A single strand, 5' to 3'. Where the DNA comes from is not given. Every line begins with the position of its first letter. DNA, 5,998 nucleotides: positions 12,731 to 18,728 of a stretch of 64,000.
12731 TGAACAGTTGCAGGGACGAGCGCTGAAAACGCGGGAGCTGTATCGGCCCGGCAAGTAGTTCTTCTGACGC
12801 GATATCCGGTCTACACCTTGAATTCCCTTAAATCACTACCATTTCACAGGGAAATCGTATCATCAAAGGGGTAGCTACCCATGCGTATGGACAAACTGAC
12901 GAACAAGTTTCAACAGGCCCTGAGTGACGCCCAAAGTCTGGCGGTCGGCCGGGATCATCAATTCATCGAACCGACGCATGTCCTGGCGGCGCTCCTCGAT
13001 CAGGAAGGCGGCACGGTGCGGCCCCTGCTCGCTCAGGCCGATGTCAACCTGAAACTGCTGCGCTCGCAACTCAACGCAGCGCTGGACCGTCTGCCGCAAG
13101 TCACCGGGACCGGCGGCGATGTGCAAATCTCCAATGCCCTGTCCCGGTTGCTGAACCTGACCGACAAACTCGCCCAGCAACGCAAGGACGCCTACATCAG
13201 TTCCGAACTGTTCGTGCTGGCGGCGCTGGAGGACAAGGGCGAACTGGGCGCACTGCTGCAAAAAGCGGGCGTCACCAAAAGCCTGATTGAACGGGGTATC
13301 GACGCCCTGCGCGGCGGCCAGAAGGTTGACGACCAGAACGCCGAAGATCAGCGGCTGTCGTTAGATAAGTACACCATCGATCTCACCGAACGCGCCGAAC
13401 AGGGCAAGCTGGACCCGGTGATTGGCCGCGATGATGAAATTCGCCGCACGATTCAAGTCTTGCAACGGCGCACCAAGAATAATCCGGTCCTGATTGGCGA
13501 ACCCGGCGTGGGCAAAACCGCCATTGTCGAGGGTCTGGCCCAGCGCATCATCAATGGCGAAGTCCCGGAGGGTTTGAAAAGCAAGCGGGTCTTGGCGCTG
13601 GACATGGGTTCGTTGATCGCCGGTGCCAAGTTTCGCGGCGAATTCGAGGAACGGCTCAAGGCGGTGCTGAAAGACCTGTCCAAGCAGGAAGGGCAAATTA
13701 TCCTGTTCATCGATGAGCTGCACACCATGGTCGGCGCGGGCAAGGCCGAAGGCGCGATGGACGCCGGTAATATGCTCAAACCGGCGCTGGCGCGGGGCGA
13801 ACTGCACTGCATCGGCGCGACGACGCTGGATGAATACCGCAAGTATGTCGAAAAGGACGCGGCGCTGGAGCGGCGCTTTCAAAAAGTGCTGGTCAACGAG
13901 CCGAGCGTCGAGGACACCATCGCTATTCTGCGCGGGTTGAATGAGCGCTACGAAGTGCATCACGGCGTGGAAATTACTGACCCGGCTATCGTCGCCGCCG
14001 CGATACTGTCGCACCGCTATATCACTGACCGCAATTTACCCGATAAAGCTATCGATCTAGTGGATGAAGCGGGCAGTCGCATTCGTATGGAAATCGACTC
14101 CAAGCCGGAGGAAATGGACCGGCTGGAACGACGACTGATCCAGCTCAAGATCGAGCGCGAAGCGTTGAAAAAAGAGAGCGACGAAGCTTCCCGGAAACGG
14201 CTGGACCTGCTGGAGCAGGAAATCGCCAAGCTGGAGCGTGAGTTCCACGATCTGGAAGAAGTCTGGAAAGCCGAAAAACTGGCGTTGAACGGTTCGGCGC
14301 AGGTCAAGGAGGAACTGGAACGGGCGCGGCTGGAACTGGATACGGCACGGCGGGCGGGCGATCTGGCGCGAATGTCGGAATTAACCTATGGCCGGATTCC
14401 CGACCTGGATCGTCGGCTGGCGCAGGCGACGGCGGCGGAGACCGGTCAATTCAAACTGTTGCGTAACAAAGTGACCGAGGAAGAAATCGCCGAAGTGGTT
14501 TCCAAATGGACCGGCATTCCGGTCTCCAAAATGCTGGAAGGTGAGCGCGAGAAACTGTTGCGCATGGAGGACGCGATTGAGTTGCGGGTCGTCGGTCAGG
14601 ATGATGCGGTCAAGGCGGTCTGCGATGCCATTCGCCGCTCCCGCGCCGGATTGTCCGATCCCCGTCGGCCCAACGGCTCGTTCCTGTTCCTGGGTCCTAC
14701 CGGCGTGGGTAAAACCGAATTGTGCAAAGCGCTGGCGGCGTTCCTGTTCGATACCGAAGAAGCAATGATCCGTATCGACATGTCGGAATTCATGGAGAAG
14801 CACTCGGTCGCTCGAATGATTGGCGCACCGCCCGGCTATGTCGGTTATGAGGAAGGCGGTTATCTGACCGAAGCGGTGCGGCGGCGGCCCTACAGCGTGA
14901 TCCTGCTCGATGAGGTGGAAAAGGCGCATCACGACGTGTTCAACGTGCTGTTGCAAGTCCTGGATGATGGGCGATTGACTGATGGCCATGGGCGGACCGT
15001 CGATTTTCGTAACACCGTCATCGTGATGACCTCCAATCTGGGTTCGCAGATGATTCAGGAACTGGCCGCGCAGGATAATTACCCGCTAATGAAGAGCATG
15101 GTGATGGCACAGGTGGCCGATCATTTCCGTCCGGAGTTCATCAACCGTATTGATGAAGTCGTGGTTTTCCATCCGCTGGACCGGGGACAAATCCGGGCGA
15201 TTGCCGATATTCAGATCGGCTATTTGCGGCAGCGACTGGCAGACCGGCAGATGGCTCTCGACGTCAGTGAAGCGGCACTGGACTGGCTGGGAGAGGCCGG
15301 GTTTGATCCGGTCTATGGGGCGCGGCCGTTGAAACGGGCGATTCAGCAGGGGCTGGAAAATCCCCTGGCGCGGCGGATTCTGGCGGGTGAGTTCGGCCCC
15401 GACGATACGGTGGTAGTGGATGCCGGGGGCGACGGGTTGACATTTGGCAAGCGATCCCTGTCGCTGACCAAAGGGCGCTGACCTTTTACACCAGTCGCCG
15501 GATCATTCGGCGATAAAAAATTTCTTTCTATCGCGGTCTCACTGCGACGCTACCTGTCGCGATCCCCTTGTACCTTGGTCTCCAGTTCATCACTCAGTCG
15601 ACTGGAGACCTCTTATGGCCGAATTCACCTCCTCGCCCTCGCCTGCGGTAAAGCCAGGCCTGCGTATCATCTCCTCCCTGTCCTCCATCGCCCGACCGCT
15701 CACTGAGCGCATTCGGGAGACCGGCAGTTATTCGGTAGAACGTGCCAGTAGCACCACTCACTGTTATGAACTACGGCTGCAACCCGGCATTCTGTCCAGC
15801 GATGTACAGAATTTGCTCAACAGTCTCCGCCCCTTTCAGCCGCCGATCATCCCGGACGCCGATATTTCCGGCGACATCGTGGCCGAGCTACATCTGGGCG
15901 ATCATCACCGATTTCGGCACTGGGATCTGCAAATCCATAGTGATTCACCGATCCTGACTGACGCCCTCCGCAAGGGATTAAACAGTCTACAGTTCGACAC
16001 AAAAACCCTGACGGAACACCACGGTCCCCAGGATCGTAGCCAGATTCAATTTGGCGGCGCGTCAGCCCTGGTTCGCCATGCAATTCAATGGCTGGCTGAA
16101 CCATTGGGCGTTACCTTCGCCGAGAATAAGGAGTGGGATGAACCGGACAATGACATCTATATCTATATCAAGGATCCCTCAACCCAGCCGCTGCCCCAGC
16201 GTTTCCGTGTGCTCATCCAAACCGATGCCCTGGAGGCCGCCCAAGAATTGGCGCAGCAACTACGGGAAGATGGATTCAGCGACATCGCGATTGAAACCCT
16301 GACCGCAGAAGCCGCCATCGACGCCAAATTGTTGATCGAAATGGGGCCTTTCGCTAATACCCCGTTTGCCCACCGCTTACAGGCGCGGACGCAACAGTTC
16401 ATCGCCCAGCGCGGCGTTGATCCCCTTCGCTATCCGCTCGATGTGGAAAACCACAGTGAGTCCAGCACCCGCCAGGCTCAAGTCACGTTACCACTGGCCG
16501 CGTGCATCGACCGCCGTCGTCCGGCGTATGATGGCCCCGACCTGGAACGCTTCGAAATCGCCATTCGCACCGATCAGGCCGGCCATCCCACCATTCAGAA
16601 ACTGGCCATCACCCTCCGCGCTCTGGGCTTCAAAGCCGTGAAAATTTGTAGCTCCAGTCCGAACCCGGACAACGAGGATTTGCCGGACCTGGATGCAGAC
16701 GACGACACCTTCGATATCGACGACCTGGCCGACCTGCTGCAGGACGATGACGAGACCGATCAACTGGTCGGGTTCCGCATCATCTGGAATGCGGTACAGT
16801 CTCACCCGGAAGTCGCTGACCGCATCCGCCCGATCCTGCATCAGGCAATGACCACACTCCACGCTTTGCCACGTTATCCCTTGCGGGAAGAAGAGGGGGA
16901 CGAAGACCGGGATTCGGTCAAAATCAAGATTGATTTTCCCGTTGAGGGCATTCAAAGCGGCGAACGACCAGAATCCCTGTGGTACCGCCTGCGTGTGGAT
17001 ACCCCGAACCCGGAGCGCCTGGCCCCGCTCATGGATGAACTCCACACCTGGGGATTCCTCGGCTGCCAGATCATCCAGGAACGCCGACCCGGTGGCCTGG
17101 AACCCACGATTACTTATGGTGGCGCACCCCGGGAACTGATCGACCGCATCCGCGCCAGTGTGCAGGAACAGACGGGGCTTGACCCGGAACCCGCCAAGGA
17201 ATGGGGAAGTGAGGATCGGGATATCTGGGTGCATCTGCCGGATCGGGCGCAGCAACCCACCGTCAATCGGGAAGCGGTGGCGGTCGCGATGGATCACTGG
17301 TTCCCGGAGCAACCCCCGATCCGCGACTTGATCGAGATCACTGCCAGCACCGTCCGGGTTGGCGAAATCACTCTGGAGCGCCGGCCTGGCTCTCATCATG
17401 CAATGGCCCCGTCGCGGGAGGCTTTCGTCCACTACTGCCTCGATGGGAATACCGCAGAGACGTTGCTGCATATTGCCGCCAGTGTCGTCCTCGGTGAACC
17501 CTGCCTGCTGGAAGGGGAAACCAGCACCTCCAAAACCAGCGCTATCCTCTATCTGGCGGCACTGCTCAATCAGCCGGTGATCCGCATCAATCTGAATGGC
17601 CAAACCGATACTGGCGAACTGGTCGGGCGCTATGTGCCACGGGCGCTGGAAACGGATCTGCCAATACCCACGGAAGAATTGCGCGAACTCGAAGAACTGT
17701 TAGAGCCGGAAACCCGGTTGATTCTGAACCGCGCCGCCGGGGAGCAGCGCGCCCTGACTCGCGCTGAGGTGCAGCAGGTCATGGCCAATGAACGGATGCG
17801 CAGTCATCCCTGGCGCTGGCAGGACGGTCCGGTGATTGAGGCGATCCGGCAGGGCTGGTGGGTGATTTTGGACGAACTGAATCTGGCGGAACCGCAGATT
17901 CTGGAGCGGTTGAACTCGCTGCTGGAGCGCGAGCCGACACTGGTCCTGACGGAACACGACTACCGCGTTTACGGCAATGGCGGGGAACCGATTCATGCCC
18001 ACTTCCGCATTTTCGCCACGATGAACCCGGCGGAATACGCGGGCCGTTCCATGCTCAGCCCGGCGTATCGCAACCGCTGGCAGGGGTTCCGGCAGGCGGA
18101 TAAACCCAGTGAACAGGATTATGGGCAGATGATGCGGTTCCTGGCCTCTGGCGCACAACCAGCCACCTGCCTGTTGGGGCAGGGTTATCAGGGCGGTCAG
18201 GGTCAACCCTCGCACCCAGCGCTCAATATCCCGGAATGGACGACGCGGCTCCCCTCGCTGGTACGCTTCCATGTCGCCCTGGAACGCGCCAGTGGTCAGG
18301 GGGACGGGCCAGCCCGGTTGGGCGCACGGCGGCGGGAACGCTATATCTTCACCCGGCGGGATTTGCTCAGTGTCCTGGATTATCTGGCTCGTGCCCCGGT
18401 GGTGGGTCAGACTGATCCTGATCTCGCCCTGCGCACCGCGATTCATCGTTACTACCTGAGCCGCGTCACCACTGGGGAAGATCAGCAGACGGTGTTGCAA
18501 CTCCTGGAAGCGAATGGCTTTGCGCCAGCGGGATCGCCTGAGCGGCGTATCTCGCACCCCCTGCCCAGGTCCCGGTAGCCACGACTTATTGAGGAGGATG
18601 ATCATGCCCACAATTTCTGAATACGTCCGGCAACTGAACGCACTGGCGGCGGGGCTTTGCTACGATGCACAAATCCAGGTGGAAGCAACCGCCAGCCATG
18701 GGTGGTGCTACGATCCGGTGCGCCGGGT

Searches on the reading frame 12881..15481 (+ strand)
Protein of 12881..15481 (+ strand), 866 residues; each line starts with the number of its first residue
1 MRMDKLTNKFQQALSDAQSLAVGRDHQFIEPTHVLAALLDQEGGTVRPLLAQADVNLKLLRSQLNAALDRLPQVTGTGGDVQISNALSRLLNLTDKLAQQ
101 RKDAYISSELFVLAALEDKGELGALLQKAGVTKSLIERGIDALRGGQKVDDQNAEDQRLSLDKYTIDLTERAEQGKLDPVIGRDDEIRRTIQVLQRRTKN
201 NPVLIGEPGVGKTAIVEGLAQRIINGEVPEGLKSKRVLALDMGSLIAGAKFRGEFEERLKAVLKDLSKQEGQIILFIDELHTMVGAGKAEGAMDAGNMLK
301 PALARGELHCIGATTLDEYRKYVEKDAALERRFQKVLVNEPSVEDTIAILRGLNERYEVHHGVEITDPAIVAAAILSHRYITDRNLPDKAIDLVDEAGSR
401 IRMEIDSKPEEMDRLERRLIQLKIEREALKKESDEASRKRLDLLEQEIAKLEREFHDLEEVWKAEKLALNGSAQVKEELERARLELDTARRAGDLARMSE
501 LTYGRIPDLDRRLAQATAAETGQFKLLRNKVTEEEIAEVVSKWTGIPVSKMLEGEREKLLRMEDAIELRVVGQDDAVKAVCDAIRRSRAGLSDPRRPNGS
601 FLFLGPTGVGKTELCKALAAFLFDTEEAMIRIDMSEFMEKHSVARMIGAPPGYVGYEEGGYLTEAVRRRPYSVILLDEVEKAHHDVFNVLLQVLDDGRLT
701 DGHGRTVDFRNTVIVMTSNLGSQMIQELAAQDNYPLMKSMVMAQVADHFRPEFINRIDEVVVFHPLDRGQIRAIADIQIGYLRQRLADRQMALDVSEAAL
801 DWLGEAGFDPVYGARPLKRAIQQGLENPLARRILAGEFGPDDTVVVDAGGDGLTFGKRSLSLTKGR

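Call 11: search_protein_families(library=pfam, proteins=[window:12881-15481:+], max_evalue=0.001)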
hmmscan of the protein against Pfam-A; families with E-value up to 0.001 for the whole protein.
window:12881-15481:+ (866 aa): 26 families (the best 25 are shown)
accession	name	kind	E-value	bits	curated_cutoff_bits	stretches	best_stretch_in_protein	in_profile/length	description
PF07724.20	AAA_2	-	1.3e-71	240.4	27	1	596-760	1-166/166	AAA domain (Cdc48 subfamily)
PF17871.7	AAA_lid_9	-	5.4e-35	119.9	22.8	1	342-442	1-101/104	AAA lid domain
PF10431.15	ClpB_D2-small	-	1.5e-27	95.8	21.9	1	766-846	1-81/81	C-terminal, D2-small domain, of ClpB protein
PF00004.35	AAA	-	4.8e-25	89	21.2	2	203-335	2-125/131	ATPase family associated with various cellular activities (AAA)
PF02861.25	Clp_N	-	5.1e-24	84.6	20.7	2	17-68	1-52/53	Clp amino terminal domain, pathogenicity island component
PF07728.20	AAA_5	-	8.4e-18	65.1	22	1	601-722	2-125/139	AAA domain (dynein-related subfamily)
PF13191.12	AAA_16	-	3.9e-13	50.7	32.6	1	180-281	2-142/167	AAA ATPase domain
PF13401.12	AAA_22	-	3.1e-12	47.4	27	1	598-696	5-110/130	AAA domain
PF00158.32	Sigma54_activat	-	1.4e-07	31.8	20.2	1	598-727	22-151/168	Sigma-54 interaction domain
PF01637.24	ATPase_2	-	9.2e-07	29.3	33.2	0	183-292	4-131/225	ATPase domain predominantly from Archaea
PF01695.23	IstB_IS21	-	2.1e-06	27.8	24.1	0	197-264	90-153/238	IstB-like ATP binding protein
PF20720.3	nSTAND3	-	2.9e-06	27.5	27.2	0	198-225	16-43/155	Novel STAND NTPase 3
PF13173.12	AAA_14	-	4.9e-06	27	27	0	602-697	6-88/129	AAA domain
PF20030.5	bpMoxR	-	6.3e-06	25.8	27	0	601-719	34-145/205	MoxR domain in the MoxR-vWA-beta-propeller ternary systems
PF13479.12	AAA_24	-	9.3e-06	26.1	27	0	601-690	5-84/195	AAA domain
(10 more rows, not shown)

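Call 60: find_homologous_proteins(query=window:12881-15481:+, max_evalue=1e-100)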
Query window:12881-15481:+ (866 aa): 8000 proteins with E <= 1e-100 among 8000 candidates; the best 120 are listed.
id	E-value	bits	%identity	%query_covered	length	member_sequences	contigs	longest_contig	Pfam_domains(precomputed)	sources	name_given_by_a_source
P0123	0.0e+0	1774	94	100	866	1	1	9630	PF02861.26,PF20030.6,PF00004.36,PF13401.13,PF23569.2,PF17871.8,PF01637.25,PF07728.21,PF13191.13,PF01695.24,PF13479.13,PF00158.33,PF07724.21,PF00005.34,PF05621.18,PF10431.16,PF20720.4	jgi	-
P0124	0.0e+0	1769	94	100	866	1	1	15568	PF02861.26,PF20030.6,PF00004.36,PF13401.13,PF23569.2,PF17871.8,PF01637.25,PF07728.21,PF13191.13,PF01695.24,PF13479.13,PF00158.33,PF07724.21,PF00005.34,PF05621.18,PF10431.16,PF20720.4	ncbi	-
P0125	0.0e+0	1762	94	100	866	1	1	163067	PF02861.26,PF20030.6,PF00004.36,PF13401.13,PF23569.2,PF17871.8,PF01637.25,PF07728.21,PF13191.13,PF01695.24,PF13479.13,PF00158.33,PF07724.21,PF05621.18,PF10431.16,PF20720.4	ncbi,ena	-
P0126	0.0e+0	1760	93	100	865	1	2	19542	PF13173.13,PF02861.26,PF20030.6,PF00004.36,PF13401.13,PF23569.2,PF17871.8,PF07728.21,PF13191.13,PF01695.24,PF13479.13,PF00158.33,PF07724.21,PF05621.18,PF10431.16,PF20720.4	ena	-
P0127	0.0e+0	1744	93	99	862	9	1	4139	PF02861.26,PF20030.6,PF00004.36,PF13401.13,PF23569.2,PF17871.8,PF01637.25,PF07728.21,PF13191.13,PF01695.24,PF13479.13,PF00158.33,PF07724.21,PF00005.34,PF05621.18,PF10431.16,PF20720.4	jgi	jgi:ATP-dependent Clp protease ATP-binding subunit ClpB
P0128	0.0e+0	1744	93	100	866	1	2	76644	PF02861.26,PF20030.6,PF00004.36,PF13401.13,PF23569.2,PF17871.8,PF01637.25,PF07728.21,PF13191.13,PF01695.24,PF13479.13,PF00158.33,PF07724.21,PF05621.18,PF10431.16,PF20720.4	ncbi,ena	-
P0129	0.0e+0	1736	93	99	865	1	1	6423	PF02861.26,PF20030.6,PF00004.36,PF13401.13,PF23569.2,PF17871.8,PF07728.21,PF13191.13,PF01695.24,PF13479.13,PF00158.33,PF07724.21,PF00005.34,PF12775.14,PF05621.18,PF10431.16,PF20720.4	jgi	-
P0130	0.0e+0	1734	93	99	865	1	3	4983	PF02861.26,PF20030.6,PF00004.36,PF13401.13,PF23569.2,PF17871.8,PF07728.21,PF13191.13,PF01695.24,PF13479.13,PF00158.33,PF07724.21,PF00005.34,PF12775.14,PF05621.18,PF10431.16,PF20720.4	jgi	-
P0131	0.0e+0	1733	93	99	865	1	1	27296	PF02861.26,PF20030.6,PF00004.36,PF13401.13,PF23569.2,PF17871.8,PF07728.21,PF13191.13,PF01695.24,PF13479.13,PF00158.33,PF07724.21,PF00005.34,PF12775.14,PF05621.18,PF10431.16,PF20720.4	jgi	jgi:ATP-dependent Clp protease ATP-binding subunit ClpB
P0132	0.0e+0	1725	93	99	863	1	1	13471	PF02861.26,PF00004.36,PF13401.13,PF23569.2,PF17871.8,PF01637.25,PF07728.21,PF13191.13,PF13479.13,PF00158.33,PF07724.21,PF00005.34,PF12775.14,PF05621.18,PF10431.16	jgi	jgi:ATP-dependent Clp protease ATP-binding subunit ClpB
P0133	0.0e+0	1724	92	99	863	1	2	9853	PF02861.26,PF00004.36,PF13401.13,PF23569.2,PF17871.8,PF01637.25,PF07728.21,PF13191.13,PF13479.13,PF00158.33,PF07724.21,PF00005.34,PF12775.14,PF05621.18,PF10431.16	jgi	-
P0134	0.0e+0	1722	92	99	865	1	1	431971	PF13173.13,PF02861.26,PF00004.36,PF13401.13,PF23569.2,PF17871.8,PF01637.25,PF07728.21,PF13191.13,PF13479.13,PF00158.33,PF07724.21,PF12775.14,PF05621.18,PF10431.16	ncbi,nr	ncbi:MAG: ATP-dependent chaperone ClpB [Gammaproteobacteria bacterium]|nr:ATP-dependent chaperone Cl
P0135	0.0e+0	1717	92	99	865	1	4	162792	PF02861.26,PF00004.36,PF13401.13,PF23569.2,PF17871.8,PF01637.25,PF07728.21,PF13191.13,PF13479.13,PF00158.33,PF07724.21,PF12775.14,PF05621.18,PF10431.16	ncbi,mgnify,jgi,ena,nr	ncbi:MAG: ATP-dependent chaperone ClpB [Candidatus Competibacteraceae bacterium]|mgnify:FL=1|nr:ATP-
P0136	0.0e+0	1713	92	99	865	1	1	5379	PF02861.26,PF00004.36,PF13401.13,PF23569.2,PF17871.8,PF01637.25,PF07728.21,PF13191.13,PF13479.13,PF00158.33,PF07724.21,PF00005.34,PF12775.14,PF05621.18,PF10431.16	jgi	-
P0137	0.0e+0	1713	92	99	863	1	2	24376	PF02861.26,PF00004.36,PF13401.13,PF23569.2,PF17871.8,PF01637.25,PF07728.21,PF13191.13,PF13479.13,PF00158.33,PF07724.21,PF12775.14,PF05621.18,PF10431.16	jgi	-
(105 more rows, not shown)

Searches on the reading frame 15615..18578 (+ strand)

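Call 11: search_protein_families(library=pfam, proteins=[window:15615-18578:+], max_evalue=0.001)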
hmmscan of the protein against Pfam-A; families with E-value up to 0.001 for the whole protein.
window:15615-18578:+ (987 aa): 1 family
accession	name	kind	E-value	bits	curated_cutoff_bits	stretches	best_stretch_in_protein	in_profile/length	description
PF07728.20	AAA_5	-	9e-17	61.8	22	1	713-821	36-138/139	AAA domain (dynein-related subfamily)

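Call 17: search_protein_families(library=padloc, proteins=[window:15615-18578:+], max_evalue=0.01)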
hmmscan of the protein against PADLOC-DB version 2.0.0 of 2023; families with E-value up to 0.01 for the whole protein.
window:15615-18578:+ (987 aa): 0 families

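Call 18: search_protein_families(library=ncbifam, proteins=[window:15615-18578:+], max_evalue=0.001)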
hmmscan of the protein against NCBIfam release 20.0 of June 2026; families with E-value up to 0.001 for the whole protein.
window:15615-18578:+ (987 aa): 1 family
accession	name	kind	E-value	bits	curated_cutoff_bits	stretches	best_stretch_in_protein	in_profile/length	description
TIGR02640.1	gas_vesic_GvpN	equivalog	5e-11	42.6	266.8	1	733-811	92-166/262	gas vesicle protein GvpN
